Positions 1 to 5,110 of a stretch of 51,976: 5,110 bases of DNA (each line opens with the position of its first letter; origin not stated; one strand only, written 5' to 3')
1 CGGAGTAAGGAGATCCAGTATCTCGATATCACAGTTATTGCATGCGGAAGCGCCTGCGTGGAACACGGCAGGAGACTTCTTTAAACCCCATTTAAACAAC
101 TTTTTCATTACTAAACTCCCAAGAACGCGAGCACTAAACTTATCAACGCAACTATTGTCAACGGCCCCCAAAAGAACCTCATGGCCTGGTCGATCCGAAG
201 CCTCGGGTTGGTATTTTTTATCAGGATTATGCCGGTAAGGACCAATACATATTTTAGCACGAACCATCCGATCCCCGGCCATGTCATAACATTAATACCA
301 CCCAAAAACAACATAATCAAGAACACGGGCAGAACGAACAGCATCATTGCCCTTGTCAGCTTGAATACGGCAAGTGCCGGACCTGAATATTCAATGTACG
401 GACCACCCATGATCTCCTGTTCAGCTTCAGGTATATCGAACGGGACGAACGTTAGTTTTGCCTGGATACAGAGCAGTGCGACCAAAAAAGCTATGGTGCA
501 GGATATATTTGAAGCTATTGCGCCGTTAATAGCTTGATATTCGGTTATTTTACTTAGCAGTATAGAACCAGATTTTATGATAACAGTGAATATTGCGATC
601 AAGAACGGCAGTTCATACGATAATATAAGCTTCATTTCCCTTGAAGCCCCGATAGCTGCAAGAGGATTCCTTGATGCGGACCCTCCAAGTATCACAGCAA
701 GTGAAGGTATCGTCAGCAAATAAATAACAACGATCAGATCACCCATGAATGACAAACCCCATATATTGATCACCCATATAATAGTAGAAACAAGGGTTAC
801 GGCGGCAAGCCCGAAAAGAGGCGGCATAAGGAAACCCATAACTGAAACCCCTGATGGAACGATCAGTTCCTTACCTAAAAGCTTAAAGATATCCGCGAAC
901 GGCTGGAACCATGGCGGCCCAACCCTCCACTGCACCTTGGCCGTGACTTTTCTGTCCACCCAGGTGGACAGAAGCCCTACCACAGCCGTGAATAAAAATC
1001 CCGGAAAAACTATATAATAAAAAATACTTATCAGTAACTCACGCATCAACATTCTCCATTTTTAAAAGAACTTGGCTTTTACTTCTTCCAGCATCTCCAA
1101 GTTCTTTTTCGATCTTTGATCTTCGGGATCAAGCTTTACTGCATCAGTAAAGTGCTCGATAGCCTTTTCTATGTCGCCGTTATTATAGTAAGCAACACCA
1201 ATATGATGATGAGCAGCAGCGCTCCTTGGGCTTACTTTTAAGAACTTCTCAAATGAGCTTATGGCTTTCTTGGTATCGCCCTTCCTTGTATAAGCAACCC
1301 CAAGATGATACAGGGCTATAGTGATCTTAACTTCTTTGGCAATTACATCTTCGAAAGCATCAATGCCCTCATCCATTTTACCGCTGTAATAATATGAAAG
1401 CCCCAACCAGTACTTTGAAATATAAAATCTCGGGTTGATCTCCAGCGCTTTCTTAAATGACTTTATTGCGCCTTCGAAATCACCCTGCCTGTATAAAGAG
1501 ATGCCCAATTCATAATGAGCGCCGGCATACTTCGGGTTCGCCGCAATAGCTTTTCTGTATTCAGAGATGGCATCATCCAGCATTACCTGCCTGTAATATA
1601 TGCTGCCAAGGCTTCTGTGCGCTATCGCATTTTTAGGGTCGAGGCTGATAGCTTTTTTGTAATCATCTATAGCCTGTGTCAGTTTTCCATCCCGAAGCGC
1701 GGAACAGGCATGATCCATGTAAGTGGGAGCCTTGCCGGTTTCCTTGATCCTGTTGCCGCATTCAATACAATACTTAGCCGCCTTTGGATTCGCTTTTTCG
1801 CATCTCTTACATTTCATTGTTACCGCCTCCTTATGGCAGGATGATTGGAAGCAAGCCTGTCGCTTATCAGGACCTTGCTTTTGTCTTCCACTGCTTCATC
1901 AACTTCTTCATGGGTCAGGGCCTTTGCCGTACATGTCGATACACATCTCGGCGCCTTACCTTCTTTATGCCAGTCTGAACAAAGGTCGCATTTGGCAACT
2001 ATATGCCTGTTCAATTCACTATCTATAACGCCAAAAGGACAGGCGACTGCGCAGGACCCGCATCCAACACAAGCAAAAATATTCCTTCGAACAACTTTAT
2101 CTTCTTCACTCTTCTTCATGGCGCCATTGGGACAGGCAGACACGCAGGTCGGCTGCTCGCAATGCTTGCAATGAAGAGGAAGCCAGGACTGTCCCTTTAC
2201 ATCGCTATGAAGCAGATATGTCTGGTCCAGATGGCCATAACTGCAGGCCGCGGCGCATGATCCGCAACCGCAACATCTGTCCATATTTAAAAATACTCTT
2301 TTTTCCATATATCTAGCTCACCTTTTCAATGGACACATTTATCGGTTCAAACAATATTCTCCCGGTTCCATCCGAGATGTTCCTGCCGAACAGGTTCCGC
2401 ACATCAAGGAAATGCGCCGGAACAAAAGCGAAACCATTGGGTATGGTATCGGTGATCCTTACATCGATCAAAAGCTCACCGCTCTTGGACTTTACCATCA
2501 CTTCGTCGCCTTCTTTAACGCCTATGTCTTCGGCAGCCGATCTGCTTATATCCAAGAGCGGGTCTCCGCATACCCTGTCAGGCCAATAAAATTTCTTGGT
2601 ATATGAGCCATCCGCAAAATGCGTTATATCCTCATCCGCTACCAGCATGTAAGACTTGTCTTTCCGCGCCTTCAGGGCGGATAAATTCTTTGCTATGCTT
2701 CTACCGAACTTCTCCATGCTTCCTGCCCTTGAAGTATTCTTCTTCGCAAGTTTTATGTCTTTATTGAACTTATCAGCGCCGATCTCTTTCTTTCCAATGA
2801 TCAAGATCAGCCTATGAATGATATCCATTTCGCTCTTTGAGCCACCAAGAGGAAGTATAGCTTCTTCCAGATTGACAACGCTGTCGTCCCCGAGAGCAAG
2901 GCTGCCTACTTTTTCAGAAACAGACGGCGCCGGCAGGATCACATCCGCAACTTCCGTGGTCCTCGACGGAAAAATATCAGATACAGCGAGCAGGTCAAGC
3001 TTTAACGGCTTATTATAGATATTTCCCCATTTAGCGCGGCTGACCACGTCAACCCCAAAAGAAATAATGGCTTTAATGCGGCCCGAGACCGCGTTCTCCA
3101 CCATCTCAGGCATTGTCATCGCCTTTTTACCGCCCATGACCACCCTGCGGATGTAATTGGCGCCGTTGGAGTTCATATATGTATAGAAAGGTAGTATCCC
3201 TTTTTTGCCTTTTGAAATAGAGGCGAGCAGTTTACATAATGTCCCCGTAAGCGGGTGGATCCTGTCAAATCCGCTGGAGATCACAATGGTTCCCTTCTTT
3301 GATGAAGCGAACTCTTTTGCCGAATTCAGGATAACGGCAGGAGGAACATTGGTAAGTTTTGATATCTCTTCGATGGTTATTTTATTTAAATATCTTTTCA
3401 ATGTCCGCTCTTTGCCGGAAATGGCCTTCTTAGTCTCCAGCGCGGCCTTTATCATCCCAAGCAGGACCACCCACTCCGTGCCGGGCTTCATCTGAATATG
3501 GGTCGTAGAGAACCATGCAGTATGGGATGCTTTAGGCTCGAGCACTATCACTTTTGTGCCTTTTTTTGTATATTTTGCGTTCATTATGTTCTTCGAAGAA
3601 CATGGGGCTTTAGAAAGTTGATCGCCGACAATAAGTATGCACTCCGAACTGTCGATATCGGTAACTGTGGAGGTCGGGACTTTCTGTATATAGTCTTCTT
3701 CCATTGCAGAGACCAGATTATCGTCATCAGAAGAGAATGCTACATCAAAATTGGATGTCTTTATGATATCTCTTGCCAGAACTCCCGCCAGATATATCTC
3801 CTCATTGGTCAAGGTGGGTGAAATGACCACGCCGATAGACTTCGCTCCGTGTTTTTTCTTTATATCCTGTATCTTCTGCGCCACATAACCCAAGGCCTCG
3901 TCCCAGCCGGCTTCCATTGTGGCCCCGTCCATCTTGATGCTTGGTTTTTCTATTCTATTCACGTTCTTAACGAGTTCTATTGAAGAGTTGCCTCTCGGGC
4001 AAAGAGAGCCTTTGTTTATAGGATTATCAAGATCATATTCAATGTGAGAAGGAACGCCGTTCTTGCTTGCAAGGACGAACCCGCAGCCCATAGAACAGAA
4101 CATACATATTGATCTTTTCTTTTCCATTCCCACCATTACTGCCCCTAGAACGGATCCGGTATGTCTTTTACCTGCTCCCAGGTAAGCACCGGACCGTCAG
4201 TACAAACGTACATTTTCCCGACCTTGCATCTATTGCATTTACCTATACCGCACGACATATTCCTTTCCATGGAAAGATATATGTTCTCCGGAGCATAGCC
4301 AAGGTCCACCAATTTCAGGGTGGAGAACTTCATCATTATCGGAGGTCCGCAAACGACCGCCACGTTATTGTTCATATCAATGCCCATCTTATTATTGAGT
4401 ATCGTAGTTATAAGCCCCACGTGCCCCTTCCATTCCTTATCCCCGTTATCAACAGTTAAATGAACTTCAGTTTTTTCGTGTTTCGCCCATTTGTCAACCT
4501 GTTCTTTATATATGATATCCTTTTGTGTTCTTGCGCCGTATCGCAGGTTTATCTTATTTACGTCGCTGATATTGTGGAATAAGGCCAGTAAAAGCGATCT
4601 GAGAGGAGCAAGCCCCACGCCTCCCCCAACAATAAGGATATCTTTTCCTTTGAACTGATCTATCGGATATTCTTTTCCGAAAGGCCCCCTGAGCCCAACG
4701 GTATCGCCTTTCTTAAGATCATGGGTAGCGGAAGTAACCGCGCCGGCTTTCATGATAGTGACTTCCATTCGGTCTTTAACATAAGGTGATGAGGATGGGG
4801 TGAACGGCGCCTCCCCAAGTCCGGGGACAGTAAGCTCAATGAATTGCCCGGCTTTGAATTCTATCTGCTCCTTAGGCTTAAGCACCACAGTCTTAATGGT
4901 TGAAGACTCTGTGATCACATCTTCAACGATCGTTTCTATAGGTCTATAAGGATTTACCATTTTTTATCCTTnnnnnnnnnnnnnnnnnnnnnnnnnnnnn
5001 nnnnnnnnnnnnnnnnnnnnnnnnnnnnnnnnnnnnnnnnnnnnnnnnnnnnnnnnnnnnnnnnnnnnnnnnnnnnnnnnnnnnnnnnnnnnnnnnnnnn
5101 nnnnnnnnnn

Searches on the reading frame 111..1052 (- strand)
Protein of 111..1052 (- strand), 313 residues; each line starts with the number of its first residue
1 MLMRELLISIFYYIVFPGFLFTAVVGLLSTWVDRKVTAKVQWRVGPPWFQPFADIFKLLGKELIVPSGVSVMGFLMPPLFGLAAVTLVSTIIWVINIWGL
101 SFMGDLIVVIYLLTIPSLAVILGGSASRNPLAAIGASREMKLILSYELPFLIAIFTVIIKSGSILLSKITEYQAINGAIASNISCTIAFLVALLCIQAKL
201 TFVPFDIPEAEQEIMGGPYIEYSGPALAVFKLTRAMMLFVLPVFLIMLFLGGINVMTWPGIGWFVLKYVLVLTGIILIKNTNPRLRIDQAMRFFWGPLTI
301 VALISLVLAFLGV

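Call 63: search_protein_families(library=pfam, proteins=[window:111-1052:-], max_evalue=0.00001)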
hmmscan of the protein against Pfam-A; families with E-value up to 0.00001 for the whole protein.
window:111-1052:- (313 aa): 1 family
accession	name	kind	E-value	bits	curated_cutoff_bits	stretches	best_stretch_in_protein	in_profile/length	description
PF00146.26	NADHdh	-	4.9e-68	230.1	27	1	21-309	9-297/298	NADH dehydrogenase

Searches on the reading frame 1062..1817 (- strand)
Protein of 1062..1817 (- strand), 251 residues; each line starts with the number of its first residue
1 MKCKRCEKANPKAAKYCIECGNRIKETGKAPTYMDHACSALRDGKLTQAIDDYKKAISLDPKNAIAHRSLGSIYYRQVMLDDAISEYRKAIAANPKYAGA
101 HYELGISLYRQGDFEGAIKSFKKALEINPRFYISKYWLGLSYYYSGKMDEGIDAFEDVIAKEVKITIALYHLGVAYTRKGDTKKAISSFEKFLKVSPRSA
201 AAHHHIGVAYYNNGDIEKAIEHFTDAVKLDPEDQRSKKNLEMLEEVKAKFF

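Call 63: search_protein_families(library=pfam, proteins=[window:1062-1817:-], max_evalue=0.00001)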
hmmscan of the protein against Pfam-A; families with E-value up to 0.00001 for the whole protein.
window:1062-1817:- (251 aa): 24 families
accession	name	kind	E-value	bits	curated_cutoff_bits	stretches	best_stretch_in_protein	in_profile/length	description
PF07719.23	TPR_2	-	4.5e-46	151.6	27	2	98-130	1-33/34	Tetratricopeptide repeat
PF00515.34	TPR_1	-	1.6e-45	151.5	27.8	2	100-131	3-34/34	Tetratricopeptide repeat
PF13414.12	TPR_11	-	5.7e-41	138.4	26.8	4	44-77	8-41/42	TPR repeat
PF13432.12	TPR_16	-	5.2e-37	126.3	32.7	4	35-96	2-63/65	Tetratricopeptide repeat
PF13181.12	TPR_8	-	4.6e-36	120.3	25.7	1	201-233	2-34/34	Tetratricopeptide repeat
PF13174.12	TPR_6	-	4.5e-27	93.3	26.3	0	168-199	2-33/33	Tetratricopeptide repeat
PF13431.12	TPR_17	-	1.4e-24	84.7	24.4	0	87-118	2-33/34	Tetratricopeptide repeat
PF14559.12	TPR_19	-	7.7e-23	81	25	1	179-235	4-60/68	Tetratricopeptide repeat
PF13424.12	TPR_12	-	4e-22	78.6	30.1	2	167-230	4-75/77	Tetratricopeptide repeat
PF13428.12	TPR_14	-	8.6e-22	75.9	23.5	0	202-235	3-36/44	Tetratricopeptide repeat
PF13176.12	TPR_7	-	1.2e-18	66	27.9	0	168-194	1-27/36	Tetratricopeptide repeat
PF13371.12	TPR_9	-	5.3e-14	52.4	35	0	174-243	3-72/73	Tetratricopeptide repeat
PF12895.13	ANAPC3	-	2.2e-13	50.7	27.2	1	79-157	4-81/82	Anaphase-promoting complex, cyclosome, subunit 3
PF24575.1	TPR_Slam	-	2.5e-13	50.8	35.2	0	68-118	51-101/104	Surface lipoprotein assembly modifier, N-terminal TPR repeats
PF23558.1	TPR_P4H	-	1e-11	45.3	27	0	205-246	47-88/91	Prolyl 4-hydroxylase peptide-substrate-binding domain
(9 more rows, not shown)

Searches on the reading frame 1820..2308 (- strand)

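Call 63: search_protein_families(library=pfam, proteins=[window:1820-2308:-], max_evalue=0.00001)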
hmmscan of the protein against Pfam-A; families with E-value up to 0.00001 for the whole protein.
window:1820-2308:- (162 aa): 9 families
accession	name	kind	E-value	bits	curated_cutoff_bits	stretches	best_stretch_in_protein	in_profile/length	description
PF13247.11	Fer4_11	-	8.4e-18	64.9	26.2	1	42-132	5-96/100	4Fe-4S dicluster domain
PF12838.12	Fer4_7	-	1.3e-12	48.4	27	1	46-94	1-52/52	4Fe-4S dicluster domain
PF13187.11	Fer4_9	-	1.5e-10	41.3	27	1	46-94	1-51/52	4Fe-4S dicluster domain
PF13484.11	Fer4_16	-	7.5e-10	39.9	30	0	80-108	2-28/66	4Fe-4S double cluster binding domain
PF25160.1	LdpA_Fe-S-bd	-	1e-09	38.4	27.6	1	49-97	4-45/49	LdpA Fe-S cluster-binding domain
PF00037.32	Fer4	-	1.7e-09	37.5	21.1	0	79-95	7-23/24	4Fe-4S binding domain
PF13237.11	Fer4_10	-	5.7e-09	36.2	25.5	1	46-91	8-53/53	4Fe-4S dicluster domain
PF12837.12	Fer4_6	-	4.1e-07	30.1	25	0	79-95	8-24/24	4Fe-4S binding domain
PF12797.12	Fer4_2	-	1.9e-06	27.9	24.5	0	79-92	9-22/22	4Fe-4S binding domain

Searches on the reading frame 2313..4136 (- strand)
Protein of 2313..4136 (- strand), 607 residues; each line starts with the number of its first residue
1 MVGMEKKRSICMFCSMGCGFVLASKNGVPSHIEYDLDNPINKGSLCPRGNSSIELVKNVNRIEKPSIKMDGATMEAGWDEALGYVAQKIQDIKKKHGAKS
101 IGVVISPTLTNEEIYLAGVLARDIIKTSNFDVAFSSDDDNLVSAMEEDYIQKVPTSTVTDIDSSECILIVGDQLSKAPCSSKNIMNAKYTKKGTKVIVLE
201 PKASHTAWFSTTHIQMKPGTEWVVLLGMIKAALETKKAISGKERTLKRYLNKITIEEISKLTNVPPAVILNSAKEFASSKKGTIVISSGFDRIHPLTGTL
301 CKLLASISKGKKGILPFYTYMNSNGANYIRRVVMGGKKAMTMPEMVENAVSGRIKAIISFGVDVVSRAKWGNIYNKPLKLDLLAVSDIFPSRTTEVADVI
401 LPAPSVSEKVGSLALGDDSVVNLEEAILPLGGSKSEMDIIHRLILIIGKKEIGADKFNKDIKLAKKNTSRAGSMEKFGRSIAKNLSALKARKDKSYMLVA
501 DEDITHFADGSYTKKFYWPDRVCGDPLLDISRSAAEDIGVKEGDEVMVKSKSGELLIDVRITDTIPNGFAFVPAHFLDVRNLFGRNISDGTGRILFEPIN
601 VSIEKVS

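Call 63: search_protein_families(library=pfam, proteins=[window:2313-4136:-], max_evalue=0.00001)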
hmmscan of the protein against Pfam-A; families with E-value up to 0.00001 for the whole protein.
window:2313-4136:- (607 aa): 3 families
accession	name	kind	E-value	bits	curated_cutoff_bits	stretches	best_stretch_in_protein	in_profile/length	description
PF00384.28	Molybdopterin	-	1.6e-33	116.6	24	1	61-443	1-350/353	Molybdopterin oxidoreductase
PF04879.21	Molybdop_Fe4S4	-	6.4e-13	48.9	22.7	1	4-58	1-55/55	Molybdopterin oxidoreductase Fe4S4 domain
PF01568.27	Molydop_binding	-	1.6e-09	38.2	26.8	1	521-578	24-82/110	Molydopterin dinucleotide binding domain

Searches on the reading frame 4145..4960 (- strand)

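Call 63: search_protein_families(library=pfam, proteins=[window:4145-4960:-], max_evalue=0.00001)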
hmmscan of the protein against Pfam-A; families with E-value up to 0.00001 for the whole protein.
window:4145-4960:- (271 aa): 3 families
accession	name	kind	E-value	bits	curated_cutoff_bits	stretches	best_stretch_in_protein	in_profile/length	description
PF00175.26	NAD_binding_1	-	6.6e-20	72.2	22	1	111-212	2-106/109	Oxidoreductase NAD-binding domain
PF10418.14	DHODB_Fe-S_bind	-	4.8e-08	33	23.9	1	232-264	1-40/41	Iron-sulfur cluster binding domain of dihydroorotate dehydrogenase B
PF00970.30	FAD_binding_6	-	1.3e-06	29.1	21.1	1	17-96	11-96/99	Oxidoreductase FAD-binding domain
